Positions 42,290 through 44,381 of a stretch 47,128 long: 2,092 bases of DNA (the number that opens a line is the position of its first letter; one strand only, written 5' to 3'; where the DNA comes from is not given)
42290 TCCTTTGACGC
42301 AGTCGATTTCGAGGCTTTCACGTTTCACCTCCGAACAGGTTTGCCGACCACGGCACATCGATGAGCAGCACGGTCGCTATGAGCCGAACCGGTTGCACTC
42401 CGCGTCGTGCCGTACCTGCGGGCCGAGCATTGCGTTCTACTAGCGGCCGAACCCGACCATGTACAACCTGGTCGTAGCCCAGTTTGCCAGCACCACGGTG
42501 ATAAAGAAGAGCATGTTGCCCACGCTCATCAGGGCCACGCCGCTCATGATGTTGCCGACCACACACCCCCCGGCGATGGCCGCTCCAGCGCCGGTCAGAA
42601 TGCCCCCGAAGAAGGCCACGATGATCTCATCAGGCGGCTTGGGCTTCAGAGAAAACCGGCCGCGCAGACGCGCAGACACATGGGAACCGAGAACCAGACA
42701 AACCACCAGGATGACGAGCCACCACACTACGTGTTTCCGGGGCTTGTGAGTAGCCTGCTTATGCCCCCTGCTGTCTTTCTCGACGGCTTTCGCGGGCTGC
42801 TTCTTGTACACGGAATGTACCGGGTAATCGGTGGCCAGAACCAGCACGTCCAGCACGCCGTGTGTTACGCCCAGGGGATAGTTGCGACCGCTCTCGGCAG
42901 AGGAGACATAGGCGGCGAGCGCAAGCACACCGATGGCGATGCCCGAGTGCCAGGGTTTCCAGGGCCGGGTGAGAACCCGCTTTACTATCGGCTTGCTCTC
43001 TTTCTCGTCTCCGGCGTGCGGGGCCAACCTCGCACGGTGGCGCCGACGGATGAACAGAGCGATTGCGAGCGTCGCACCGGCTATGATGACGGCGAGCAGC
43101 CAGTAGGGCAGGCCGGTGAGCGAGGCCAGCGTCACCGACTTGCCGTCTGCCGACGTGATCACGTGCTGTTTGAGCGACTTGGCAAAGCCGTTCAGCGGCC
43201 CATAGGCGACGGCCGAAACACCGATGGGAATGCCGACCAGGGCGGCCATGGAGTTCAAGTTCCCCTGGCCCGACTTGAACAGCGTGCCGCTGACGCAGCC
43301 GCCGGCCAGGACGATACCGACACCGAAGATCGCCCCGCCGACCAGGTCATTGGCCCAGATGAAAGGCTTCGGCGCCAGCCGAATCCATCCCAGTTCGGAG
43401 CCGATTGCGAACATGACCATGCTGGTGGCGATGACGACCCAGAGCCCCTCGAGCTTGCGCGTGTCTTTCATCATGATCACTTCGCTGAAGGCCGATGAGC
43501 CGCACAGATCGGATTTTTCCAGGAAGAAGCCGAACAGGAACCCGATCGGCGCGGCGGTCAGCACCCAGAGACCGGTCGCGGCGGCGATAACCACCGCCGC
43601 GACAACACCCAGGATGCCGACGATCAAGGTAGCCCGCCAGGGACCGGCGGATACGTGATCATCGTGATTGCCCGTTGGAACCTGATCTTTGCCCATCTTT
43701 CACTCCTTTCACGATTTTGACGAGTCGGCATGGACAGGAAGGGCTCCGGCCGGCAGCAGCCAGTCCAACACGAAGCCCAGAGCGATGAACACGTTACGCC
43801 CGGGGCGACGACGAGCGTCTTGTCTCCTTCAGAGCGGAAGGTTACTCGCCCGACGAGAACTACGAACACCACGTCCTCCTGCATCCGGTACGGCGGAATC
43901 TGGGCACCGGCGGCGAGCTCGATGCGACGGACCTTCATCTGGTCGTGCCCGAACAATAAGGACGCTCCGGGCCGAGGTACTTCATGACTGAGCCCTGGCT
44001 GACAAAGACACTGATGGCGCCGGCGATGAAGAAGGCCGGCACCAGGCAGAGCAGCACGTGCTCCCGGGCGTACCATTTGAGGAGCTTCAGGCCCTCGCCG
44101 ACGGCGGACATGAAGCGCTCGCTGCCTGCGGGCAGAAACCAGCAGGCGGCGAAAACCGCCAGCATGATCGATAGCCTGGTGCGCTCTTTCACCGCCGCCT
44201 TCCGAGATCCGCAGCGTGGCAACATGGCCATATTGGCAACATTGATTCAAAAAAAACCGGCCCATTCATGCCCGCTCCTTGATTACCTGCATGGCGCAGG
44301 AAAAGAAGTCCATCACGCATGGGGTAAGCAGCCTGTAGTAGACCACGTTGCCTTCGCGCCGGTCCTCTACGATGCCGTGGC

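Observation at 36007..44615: ArsR/Crp-controlled cluster joining YeeE/YedE, two TauE/SafE, rhodanese, two FmdE-like Zn-ribbon proteins, Fe-S proteins and a DUF2490 OM protein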

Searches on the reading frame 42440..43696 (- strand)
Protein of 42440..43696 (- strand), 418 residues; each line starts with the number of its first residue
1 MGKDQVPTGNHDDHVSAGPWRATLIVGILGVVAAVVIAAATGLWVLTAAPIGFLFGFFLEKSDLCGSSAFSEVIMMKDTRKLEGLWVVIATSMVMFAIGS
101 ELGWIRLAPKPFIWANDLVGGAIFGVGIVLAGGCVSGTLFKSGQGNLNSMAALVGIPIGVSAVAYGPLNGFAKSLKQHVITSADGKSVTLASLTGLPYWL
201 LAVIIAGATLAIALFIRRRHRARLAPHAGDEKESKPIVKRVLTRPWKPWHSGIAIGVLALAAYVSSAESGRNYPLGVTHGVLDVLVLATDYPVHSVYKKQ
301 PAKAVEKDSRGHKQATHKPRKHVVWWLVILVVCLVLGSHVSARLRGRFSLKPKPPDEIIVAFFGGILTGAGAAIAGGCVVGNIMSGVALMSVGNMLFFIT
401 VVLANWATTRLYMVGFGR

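Call 3: search_protein_families(library=pfam, proteins=[window:42440-43696:-], max_evalue=0.01)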
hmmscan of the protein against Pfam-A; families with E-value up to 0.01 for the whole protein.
window:42440-43696:- (418 aa): 1 family
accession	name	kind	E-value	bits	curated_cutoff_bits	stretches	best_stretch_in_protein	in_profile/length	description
PF04143.19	Sulf_transp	-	3.4e-66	224.4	27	1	61-407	1-310/310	Sulphur transport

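Call 5: search_protein_families(library=ncbifam, proteins=[window:42440-43696:-], max_evalue=0.01)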
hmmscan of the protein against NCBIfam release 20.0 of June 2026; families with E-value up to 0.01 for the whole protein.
window:42440-43696:- (418 aa): 4 families
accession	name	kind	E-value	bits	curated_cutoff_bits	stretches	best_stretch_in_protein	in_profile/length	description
NF052577.1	ThSTportTsuASprch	equivalog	1.5e-51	175.7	400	3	51-219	8-184/330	thiosulfate transporter TsuA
NF041049.1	thio_trans_TsuA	exception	2.8e-34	118.7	645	2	46-285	5-236/348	thiosulfate utilization transporter TsuA/YeeE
NF033796.1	selen_YedE_FdhT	exception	1.4e-21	77.1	350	2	23-176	194-344/387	selenium metabolism membrane protein YedE/FdhT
TIGR04112.1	seleno_YedE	equivalog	3.7e-11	42.8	200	1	46-162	186-304/337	YedE family putative selenium transporter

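Call 58: search_solved_structures(query=window:42440-43696:-, max_evalue=0.001, show_alignments=1)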
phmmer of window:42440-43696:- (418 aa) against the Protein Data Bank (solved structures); distinct sequences matched with E-value up to 0.001: 4.
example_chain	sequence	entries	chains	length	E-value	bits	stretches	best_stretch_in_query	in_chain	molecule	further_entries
6leo_A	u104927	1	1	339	7.5e-31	110.4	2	47-280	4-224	Sulf_transp domain-containing protein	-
6lep_A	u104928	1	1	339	1.8e-29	105.9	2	47-280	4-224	Sulf_transp domain-containing protein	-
8j4c_B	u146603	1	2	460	7.4e-29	103.8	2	47-280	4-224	Spirochaeta thermophila YeeE(TsuA)-YeeD(TsuB),UPF0033 domain-containing protein, SirA-like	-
8k1r_B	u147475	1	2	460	7.5e-29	103.8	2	47-280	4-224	Spirochaeta thermophila YeeE(TsuA)-YeeD(TsuB),UPF0033 domain-containing protein, SirA-like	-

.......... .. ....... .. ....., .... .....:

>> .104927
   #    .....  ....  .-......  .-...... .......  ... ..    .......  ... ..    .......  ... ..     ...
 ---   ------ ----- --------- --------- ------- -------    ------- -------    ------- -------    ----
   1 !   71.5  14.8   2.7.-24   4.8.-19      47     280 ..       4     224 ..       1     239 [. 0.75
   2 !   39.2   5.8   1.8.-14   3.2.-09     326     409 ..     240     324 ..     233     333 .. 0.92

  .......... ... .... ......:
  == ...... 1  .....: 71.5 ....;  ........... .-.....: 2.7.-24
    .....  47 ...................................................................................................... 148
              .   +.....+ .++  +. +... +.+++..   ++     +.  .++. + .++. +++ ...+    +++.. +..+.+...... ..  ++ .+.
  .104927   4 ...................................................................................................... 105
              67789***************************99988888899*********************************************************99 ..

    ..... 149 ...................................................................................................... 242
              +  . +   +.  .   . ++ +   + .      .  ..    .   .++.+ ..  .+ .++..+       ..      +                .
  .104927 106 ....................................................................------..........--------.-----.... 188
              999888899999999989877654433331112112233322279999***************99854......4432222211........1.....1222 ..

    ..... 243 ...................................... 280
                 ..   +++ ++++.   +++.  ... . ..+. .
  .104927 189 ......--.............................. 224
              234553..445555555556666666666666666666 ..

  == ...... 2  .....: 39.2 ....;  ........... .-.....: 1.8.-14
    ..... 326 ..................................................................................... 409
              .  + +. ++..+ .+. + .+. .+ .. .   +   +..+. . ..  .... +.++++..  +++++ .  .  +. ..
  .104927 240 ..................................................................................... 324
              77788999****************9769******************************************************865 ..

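Call 75: find_homologous_proteins(query=window:42440-43696:-, max_evalue=1e-20)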
Query window:42440-43696:- (418 aa): 822 proteins with E <= 1e-20 among 8000 candidates; the best 120 are listed.
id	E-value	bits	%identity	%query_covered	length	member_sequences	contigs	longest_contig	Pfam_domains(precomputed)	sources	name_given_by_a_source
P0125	1.3e-271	918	100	100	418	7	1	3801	PF04143.20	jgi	-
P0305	2.6e-163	562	64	95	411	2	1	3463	PF04143.20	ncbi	-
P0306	1.6e-159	549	67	91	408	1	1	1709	PF04143.20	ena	-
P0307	1.1e-158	546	65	95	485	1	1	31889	PF04143.20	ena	-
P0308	1.8e-158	546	64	97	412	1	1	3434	PF04143.20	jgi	-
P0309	2.6e-158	545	60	95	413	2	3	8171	PF04143.20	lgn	-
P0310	2.9e-158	545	61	95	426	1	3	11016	PF04143.20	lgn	-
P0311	3.2e-158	545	67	89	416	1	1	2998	PF04143.20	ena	-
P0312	7.6e-158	544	63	89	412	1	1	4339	PF04143.20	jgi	jgi:uncharacterized membrane protein YedE/YeeE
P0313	1.2e-157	543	61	95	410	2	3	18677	PF04143.20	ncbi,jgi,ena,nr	ncbi:MAG: hypothetical protein DRP51_09090 [Candidatus Zixiibacteriota bacterium]|nr:MAG: hypothetic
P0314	1.8e-157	542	65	95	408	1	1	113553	PF04143.20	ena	-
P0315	1.7e-156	539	62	95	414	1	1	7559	PF04143.20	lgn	-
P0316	3.7e-156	538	64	95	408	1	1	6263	PF04143.20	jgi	jgi:uncharacterized membrane protein YedE/YeeE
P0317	7.6e-156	537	64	94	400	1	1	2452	PF04143.20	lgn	-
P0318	1.3e-155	536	66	91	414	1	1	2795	PF04143.20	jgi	jgi:uncharacterized membrane protein YedE/YeeE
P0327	2.3e-151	522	66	94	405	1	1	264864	PF04143.20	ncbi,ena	-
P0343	1.5e-148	513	61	96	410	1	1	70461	PF04143.20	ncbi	-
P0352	9.1e-145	501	58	97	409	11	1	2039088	PF04143.20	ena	-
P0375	7.4e-141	488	58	95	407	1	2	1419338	PF04143.20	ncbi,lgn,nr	ncbi:MAG: YeeE/YedE family protein [Desulfobacterales bacterium]|nr:YeeE/YedE family protein [Desulf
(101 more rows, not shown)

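Call 76: find_encoding_contigs(protein=P0314, flank=8000, max_places=1)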
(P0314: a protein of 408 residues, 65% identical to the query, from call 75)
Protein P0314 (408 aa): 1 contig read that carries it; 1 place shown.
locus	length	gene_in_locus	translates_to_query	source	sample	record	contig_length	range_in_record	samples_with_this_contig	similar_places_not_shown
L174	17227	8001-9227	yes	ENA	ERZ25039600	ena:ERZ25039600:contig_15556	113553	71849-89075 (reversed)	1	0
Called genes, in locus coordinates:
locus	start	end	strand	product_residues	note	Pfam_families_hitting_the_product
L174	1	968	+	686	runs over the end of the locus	PF08448:PAS_4 (faint), PF00989:PAS (faint), PF08447:PAS_3, PF13426:PAS_9 (faint), PF08447:PAS_3, PF00512:HisKA, PF02518:HATPase_c, PF00072:Response_reg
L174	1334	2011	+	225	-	-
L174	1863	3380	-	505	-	-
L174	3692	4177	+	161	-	PF02639:DUF188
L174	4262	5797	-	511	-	PF00884:Sulfatase, PF14707:Sulfatase_C (weak)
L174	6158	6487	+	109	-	PF12840:HTH_20 (weak), PF01022:HTH_5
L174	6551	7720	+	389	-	PF03773:ArsP_1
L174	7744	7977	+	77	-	PF13192:Thioredoxin_3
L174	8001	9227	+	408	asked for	PF04143:Sulf_transp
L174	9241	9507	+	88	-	PF02607:B12-binding_2 (faint)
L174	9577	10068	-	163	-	-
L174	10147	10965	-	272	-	PF00037:Fer4 (weak), PF13484:Fer4_16 (faint)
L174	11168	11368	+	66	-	-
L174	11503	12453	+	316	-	PF13480:Acetyltransf_6 (weak)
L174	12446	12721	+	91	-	-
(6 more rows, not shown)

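Call 77: find_encoding_contigs(protein=P0327, flank=8000, max_places=1)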
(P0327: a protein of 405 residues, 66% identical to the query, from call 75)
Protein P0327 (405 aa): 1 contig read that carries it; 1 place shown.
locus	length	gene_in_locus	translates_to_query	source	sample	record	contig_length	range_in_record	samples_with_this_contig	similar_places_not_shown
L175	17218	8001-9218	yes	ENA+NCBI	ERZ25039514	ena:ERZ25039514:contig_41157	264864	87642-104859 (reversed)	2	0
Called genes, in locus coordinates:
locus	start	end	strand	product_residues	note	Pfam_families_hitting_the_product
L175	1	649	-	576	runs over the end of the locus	PF07969:Amidohydro_3, PF01979:Amidohydro_1 (weak), PF07969:Amidohydro_3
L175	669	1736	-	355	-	PF10094:DUF2332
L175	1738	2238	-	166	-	-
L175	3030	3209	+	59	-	PF16811:TAtT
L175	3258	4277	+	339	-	PF03480:DctP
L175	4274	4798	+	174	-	PF04290:DctQ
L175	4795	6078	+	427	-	PF06808:DctM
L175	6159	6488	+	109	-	PF12840:HTH_20 (weak), PF01022:HTH_5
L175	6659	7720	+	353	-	PF03773:ArsP_1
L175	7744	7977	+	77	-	PF13192:Thioredoxin_3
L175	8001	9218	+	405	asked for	PF04143:Sulf_transp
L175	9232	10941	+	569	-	PF02607:B12-binding_2, PF02310:B12-binding, PF01208:URO-D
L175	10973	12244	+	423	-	PF07690:MFS_1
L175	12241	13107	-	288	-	PF03096:Ndr (faint), PF00561:Abhydrolase_1, PF12146:Hydrolase_4, PF12697:Abhydrolase_6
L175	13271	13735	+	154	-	PF22381:Staph_reg_Sar_Rot (weak), PF01047:MarR, PF12802:MarR_2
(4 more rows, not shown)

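Call 78: find_encoding_contigs(protein=P0375, flank=8000, max_places=1)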
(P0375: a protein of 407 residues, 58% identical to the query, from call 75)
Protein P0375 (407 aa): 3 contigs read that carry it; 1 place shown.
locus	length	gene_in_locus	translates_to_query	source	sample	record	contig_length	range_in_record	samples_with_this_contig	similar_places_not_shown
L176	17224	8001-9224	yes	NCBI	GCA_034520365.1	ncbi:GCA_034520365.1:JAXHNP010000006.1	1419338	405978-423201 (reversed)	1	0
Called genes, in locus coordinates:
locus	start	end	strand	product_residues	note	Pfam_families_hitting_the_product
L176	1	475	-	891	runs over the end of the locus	PF08335:GlnD_UR_UTase, PF27444:GlnD_3rd, PF01966:HD, PF13291:ACT_4 (faint), PF01842:ACT (weak), PF24931:ACT_ACR9_3rd (weak)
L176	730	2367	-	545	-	-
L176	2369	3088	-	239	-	-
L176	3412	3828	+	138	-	-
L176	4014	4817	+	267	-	PF01435:Peptidase_M48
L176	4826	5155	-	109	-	PF05016:ParE_toxin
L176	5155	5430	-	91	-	PF02604:PhdYeFM_antitox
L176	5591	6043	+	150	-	PF05635:23S_rRNA_IVP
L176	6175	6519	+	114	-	PF12840:HTH_20, PF01022:HTH_5, PF13412:HTH_24 (faint)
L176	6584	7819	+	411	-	PF03773:ArsP_1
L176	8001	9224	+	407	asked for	PF04143:Sulf_transp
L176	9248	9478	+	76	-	PF13192:Thioredoxin_3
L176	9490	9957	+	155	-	-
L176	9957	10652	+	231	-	-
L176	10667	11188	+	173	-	PF04060:FeS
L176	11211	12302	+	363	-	PF01758:SBF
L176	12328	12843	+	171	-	PF00582:Usp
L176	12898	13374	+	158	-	PF00581:Rhodanese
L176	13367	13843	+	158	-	PF07291:MauE, PF07681:DoxX (weak)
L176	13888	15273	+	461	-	PF02754:CCG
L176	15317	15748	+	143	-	PF08859:DGC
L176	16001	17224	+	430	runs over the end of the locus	PF25917:BSH_RND, PF25881:HH_YBHG, PF25885:HH_EMRA (faint), PF25954:Beta-barrel_RND_2, PF25967:RND-MFP_C, PF25975:CzcB_C, PF25989:YknX_C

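Call 79: find_encoding_contigs(protein=P0352, flank=8000, max_places=1)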
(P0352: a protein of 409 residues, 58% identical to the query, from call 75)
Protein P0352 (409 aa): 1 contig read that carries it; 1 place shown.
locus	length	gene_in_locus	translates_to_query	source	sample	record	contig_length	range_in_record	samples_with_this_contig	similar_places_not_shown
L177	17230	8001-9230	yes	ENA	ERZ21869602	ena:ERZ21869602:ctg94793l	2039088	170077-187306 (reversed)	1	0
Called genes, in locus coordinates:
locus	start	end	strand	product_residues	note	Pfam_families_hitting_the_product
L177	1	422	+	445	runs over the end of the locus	PF04060:FeS, PF03599:CdhD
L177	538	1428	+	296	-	PF00809:Pterin_bind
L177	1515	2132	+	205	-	PF12654:DUF3786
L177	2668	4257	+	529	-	-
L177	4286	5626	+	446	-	PF00072:Response_reg, PF00158:Sigma54_activat, PF01078:Mg_chelatase (faint), PF14532:Sigma54_activ_2, PF07724:AAA_2 (weak), PF07728:AAA_5, PF25601:AAA_lid_14, PF02954:HTH_8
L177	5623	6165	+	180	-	PF07998:Peptidase_M54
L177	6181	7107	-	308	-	PF01597:GCV_H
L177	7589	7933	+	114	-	PF12840:HTH_20, PF01022:HTH_5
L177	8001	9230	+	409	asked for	PF04143:Sulf_transp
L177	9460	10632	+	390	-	PF03773:ArsP_1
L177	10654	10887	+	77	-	PF13192:Thioredoxin_3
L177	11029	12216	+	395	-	PF13593:SBF_like (weak), PF01758:SBF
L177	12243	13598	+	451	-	PF01266:DAO (faint), PF03486:HI0933_like (faint), PF07992:Pyr_redox_2, PF13738:Pyr_redox_3 (weak), PF00070:Pyr_redox, PF02852:Pyr_redox_dim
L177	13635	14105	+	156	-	-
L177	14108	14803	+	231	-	PF13386:DsbD_2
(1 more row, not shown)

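Call 80: find_encoding_contigs(protein=P0343, flank=8000, max_places=1)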
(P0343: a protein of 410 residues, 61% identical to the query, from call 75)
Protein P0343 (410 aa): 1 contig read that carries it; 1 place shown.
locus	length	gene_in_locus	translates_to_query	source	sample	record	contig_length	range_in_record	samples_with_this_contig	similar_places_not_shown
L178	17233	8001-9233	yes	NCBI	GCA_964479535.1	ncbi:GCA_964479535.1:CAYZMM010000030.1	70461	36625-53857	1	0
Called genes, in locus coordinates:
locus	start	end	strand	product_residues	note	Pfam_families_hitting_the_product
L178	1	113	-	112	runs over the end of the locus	PF00226:DnaJ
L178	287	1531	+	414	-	PF04055:Radical_SAM, PF13186:SPASM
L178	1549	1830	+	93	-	PF09851:SHOCT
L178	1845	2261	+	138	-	PF08859:DGC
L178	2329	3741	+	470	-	PF02321:OEP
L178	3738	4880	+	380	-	PF25919:BSH_CusB (faint), PF25917:BSH_RND (weak), PF25973:BSH_CzcB (weak), PF25984:BSH_YknX (faint), PF25954:Beta-barrel_RND_2, PF25967:RND-MFP_C, PF25975:CzcB_C (weak), PF25989:YknX_C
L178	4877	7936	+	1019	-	PF00873:ACR_tran, PF02355:SecD_SecF_C (weak)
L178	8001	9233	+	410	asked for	PF04143:Sulf_transp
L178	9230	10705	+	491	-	PF13372:Alginate_exp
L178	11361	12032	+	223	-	PF00027:cNMP_binding (weak), PF13545:HTH_Crp_2, PF00325:Crp (weak)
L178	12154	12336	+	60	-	-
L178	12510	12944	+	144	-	-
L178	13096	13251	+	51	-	-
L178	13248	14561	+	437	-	PF01609:DDE_Tnp_1 (faint)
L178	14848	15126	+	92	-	-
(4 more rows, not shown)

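Call 97: search_protein_families(library=pfam, proteins=[L176:10667-11188:+], max_evalue=10)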
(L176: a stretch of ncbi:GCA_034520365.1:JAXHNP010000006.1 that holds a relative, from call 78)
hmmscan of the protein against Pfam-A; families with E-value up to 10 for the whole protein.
L176:10667-11188:+ (173 aa): 2 families
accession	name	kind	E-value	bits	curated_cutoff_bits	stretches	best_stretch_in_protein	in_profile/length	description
PF04060.18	FeS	-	1.7e-11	44.1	23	1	122-153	1-32/33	Putative Fe-S cluster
PF08901.16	DUF1847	-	0.00032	20.7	25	1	79-142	7-70/157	Protein of unknown function (DUF1847)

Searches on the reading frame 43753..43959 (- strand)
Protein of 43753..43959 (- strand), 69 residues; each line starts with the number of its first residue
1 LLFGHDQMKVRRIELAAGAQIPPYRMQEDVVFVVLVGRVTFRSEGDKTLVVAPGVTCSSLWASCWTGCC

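Call 90: search_protein_families(library=pfam, proteins=[window:43753-43959:-], max_evalue=10)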
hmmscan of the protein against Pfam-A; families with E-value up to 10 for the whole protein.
seq(69 aa): 1 family
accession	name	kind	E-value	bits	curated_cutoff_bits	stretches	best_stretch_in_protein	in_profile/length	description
PF07883.17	Cupin_2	-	0.01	16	27.2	1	13-54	3-43/70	Cupin domain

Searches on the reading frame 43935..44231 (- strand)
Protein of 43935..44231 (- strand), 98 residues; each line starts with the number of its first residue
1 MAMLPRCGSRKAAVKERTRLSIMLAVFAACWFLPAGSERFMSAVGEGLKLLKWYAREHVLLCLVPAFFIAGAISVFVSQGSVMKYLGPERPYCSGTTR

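Call 3: search_protein_families(library=pfam, proteins=[window:43935-44231:-], max_evalue=0.01)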
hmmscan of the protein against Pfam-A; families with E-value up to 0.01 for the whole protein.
window:43935-44231:- (98 aa): 1 family
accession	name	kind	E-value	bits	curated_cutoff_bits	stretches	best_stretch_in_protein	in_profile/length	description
PF03773.19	ArsP_1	-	3.9e-07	30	32.3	1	51-94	8-51/294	Predicted permease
